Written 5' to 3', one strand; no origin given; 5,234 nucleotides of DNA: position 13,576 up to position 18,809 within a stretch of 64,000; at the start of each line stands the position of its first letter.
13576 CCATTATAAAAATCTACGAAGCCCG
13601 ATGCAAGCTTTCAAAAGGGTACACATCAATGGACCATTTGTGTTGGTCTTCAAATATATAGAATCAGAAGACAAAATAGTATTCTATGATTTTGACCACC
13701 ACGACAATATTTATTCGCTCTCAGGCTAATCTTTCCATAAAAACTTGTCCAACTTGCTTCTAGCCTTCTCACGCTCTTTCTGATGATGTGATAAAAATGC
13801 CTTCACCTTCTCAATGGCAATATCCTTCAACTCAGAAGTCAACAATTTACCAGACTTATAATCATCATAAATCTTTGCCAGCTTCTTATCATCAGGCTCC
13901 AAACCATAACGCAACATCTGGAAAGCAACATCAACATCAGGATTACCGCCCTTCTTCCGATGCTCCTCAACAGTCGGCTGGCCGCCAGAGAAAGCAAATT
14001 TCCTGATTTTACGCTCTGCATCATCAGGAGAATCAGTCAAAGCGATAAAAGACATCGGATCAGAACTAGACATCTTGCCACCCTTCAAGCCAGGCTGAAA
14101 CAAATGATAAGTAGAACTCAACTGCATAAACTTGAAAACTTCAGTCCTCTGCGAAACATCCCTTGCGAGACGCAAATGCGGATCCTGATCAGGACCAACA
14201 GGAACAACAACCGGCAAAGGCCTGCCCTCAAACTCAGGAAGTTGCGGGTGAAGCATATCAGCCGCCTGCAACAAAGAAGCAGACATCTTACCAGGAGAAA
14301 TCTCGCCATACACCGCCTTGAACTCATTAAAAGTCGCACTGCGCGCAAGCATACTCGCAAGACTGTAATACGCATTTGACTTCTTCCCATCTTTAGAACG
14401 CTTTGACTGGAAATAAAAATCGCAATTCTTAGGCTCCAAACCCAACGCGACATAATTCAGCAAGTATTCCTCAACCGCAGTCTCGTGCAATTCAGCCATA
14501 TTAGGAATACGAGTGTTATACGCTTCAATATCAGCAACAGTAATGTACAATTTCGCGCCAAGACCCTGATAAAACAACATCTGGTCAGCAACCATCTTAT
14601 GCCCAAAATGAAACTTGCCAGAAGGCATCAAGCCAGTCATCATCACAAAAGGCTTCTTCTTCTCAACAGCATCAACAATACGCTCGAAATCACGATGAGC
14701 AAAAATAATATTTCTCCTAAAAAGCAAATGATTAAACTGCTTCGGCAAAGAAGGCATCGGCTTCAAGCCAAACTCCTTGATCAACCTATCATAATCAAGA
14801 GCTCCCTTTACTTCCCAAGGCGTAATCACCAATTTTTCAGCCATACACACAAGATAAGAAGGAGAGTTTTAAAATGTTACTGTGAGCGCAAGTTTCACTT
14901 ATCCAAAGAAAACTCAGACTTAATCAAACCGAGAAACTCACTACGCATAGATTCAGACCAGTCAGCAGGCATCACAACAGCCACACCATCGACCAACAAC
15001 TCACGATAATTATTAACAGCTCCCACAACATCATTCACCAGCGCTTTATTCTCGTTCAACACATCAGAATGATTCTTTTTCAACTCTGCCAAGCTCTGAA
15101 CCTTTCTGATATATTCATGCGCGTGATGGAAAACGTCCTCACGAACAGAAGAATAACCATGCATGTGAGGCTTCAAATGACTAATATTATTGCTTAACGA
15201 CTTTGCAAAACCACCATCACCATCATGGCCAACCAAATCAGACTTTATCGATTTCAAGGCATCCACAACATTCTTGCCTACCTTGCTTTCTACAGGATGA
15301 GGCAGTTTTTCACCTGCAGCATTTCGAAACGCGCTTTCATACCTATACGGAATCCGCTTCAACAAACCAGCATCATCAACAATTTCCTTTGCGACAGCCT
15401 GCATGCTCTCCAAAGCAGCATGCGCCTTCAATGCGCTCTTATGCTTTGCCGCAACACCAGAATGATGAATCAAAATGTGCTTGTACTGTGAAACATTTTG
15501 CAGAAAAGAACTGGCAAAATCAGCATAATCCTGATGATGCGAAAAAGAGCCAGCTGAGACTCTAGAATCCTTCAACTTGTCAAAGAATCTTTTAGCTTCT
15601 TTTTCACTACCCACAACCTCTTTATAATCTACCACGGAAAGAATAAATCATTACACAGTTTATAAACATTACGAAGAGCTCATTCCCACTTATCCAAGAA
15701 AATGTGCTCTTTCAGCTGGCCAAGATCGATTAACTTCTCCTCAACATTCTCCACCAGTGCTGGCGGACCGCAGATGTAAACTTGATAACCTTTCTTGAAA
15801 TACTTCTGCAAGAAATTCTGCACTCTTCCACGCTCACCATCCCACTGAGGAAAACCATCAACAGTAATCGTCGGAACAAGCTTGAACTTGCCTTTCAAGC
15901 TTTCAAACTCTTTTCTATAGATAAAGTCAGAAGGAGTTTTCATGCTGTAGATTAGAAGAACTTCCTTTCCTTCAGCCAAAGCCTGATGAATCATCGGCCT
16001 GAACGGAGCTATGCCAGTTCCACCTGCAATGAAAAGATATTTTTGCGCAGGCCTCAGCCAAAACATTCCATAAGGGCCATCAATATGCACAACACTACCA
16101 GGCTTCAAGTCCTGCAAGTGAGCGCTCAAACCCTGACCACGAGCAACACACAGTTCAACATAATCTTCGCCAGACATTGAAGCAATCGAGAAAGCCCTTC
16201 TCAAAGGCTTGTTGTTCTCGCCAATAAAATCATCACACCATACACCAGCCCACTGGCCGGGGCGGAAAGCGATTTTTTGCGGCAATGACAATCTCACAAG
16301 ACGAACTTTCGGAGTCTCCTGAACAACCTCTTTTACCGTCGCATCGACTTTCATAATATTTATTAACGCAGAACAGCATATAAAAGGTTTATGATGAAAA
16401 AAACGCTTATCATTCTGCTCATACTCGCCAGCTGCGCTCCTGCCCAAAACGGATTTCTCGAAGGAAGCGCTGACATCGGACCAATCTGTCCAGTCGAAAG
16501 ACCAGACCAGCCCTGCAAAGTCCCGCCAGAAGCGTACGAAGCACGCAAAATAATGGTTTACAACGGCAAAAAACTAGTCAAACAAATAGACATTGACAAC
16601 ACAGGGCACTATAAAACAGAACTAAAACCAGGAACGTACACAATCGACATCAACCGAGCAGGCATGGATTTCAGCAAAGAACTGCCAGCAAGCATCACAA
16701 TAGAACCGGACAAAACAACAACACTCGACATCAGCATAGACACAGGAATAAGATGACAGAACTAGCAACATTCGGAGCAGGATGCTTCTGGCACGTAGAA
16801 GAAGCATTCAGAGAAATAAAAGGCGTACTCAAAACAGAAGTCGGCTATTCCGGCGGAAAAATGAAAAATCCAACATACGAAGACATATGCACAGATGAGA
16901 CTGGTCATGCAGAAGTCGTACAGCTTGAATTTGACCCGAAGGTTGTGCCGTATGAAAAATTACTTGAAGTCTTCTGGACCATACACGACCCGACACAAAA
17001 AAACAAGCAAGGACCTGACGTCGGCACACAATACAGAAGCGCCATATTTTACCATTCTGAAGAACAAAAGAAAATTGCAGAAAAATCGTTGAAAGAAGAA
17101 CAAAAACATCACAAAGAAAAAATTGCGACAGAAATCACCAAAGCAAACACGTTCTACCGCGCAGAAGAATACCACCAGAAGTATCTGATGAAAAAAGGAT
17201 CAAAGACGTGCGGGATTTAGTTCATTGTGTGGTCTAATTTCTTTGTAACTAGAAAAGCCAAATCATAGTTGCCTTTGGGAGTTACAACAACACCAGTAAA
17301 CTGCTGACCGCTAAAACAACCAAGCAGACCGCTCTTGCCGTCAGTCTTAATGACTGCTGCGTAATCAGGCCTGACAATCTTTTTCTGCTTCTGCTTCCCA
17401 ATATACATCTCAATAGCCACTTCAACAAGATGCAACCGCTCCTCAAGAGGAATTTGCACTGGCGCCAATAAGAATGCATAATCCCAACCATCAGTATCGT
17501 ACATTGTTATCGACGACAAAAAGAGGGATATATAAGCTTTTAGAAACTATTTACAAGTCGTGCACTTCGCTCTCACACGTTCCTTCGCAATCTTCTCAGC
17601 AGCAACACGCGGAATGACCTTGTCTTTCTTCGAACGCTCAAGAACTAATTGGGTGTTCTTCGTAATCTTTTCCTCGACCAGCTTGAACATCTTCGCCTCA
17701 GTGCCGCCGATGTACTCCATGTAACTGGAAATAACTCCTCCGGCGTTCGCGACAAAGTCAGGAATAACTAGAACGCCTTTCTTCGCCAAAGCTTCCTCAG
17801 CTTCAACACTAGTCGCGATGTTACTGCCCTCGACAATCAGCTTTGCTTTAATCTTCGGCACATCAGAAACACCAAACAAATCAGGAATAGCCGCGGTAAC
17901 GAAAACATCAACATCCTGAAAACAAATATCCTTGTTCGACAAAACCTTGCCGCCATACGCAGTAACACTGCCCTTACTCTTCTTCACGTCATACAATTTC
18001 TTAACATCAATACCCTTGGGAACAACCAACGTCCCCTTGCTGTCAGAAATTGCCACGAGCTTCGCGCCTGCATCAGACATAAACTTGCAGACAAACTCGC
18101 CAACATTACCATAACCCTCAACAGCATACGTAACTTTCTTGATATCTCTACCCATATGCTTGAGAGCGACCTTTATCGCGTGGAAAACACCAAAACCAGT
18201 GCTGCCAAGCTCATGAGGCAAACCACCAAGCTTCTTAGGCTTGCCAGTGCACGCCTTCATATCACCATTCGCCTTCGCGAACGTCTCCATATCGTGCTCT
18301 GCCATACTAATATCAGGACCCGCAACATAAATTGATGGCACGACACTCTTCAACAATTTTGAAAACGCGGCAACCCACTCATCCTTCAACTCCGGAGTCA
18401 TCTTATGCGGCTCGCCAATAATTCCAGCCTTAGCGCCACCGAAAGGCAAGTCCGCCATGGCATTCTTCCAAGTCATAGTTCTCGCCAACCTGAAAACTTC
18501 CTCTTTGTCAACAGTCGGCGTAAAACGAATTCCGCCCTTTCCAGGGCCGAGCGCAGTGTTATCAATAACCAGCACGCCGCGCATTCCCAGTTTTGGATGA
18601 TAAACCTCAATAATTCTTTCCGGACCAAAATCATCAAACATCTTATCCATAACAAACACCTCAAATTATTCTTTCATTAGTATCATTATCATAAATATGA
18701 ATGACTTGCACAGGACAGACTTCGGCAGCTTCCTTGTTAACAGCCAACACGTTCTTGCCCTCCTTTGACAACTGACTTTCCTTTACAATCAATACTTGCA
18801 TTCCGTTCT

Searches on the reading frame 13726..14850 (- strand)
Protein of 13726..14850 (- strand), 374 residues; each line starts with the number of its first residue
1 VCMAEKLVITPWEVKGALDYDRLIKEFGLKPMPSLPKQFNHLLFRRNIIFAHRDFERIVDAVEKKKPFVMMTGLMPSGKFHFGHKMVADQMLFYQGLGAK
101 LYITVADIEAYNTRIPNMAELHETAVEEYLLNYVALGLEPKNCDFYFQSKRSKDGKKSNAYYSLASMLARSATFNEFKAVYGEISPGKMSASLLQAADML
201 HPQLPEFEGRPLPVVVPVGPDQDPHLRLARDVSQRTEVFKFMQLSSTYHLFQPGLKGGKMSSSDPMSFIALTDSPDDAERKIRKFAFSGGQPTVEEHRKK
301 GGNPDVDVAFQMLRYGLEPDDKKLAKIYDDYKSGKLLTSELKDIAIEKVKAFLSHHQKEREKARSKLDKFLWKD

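Call 9: search_protein_families(library=pfam, proteins=[window:13726-14850:-], max_evalue=0.0001)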
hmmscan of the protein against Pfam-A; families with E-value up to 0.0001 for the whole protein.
window:13726-14850:- (374 aa): 1 family
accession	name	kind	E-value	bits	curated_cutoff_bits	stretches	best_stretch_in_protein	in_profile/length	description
PF00579.31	tRNA-synt_1b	-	1.3e-37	130.2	21.1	1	64-353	2-291/292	tRNA synthetases class I (W and Y)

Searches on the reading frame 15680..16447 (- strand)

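Call 9: search_protein_families(library=pfam, proteins=[window:15680-16447:-], max_evalue=0.0001)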
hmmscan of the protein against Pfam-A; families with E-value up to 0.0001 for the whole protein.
window:15680-16447:- (255 aa): 2 families
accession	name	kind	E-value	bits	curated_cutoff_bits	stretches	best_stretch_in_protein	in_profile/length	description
PF00175.26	NAD_binding_1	-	8.4e-19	68.7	22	1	139-236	1-108/109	Oxidoreductase NAD-binding domain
PF00970.30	FAD_binding_6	-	1.1e-05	26.1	21.1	1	36-129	2-97/99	Oxidoreductase FAD-binding domain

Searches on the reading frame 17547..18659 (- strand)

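Call 9: search_protein_families(library=pfam, proteins=[window:17547-18659:-], max_evalue=0.0001)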
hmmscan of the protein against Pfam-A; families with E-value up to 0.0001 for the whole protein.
window:17547-18659:- (370 aa): 3 families
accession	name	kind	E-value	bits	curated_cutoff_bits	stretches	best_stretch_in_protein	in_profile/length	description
PF00208.27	ELFV_dehydrog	-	3.9e-50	171.3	23.4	1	145-364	1-235/241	Glutamate/Leucine/Phenylalanine/Valine dehydrogenase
PF02812.23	ELFV_dehydrog_N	-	8.2e-27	93.9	25.3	1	13-129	1-125/129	Glu/Leu/Phe/Val dehydrogenase, dimerisation domain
PF05088.18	Bac_GDH_CD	-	2.9e-05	23.2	22.8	0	269-315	401-447/497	Bacterial NAD-glutamate dehydrogenase, catalytic domain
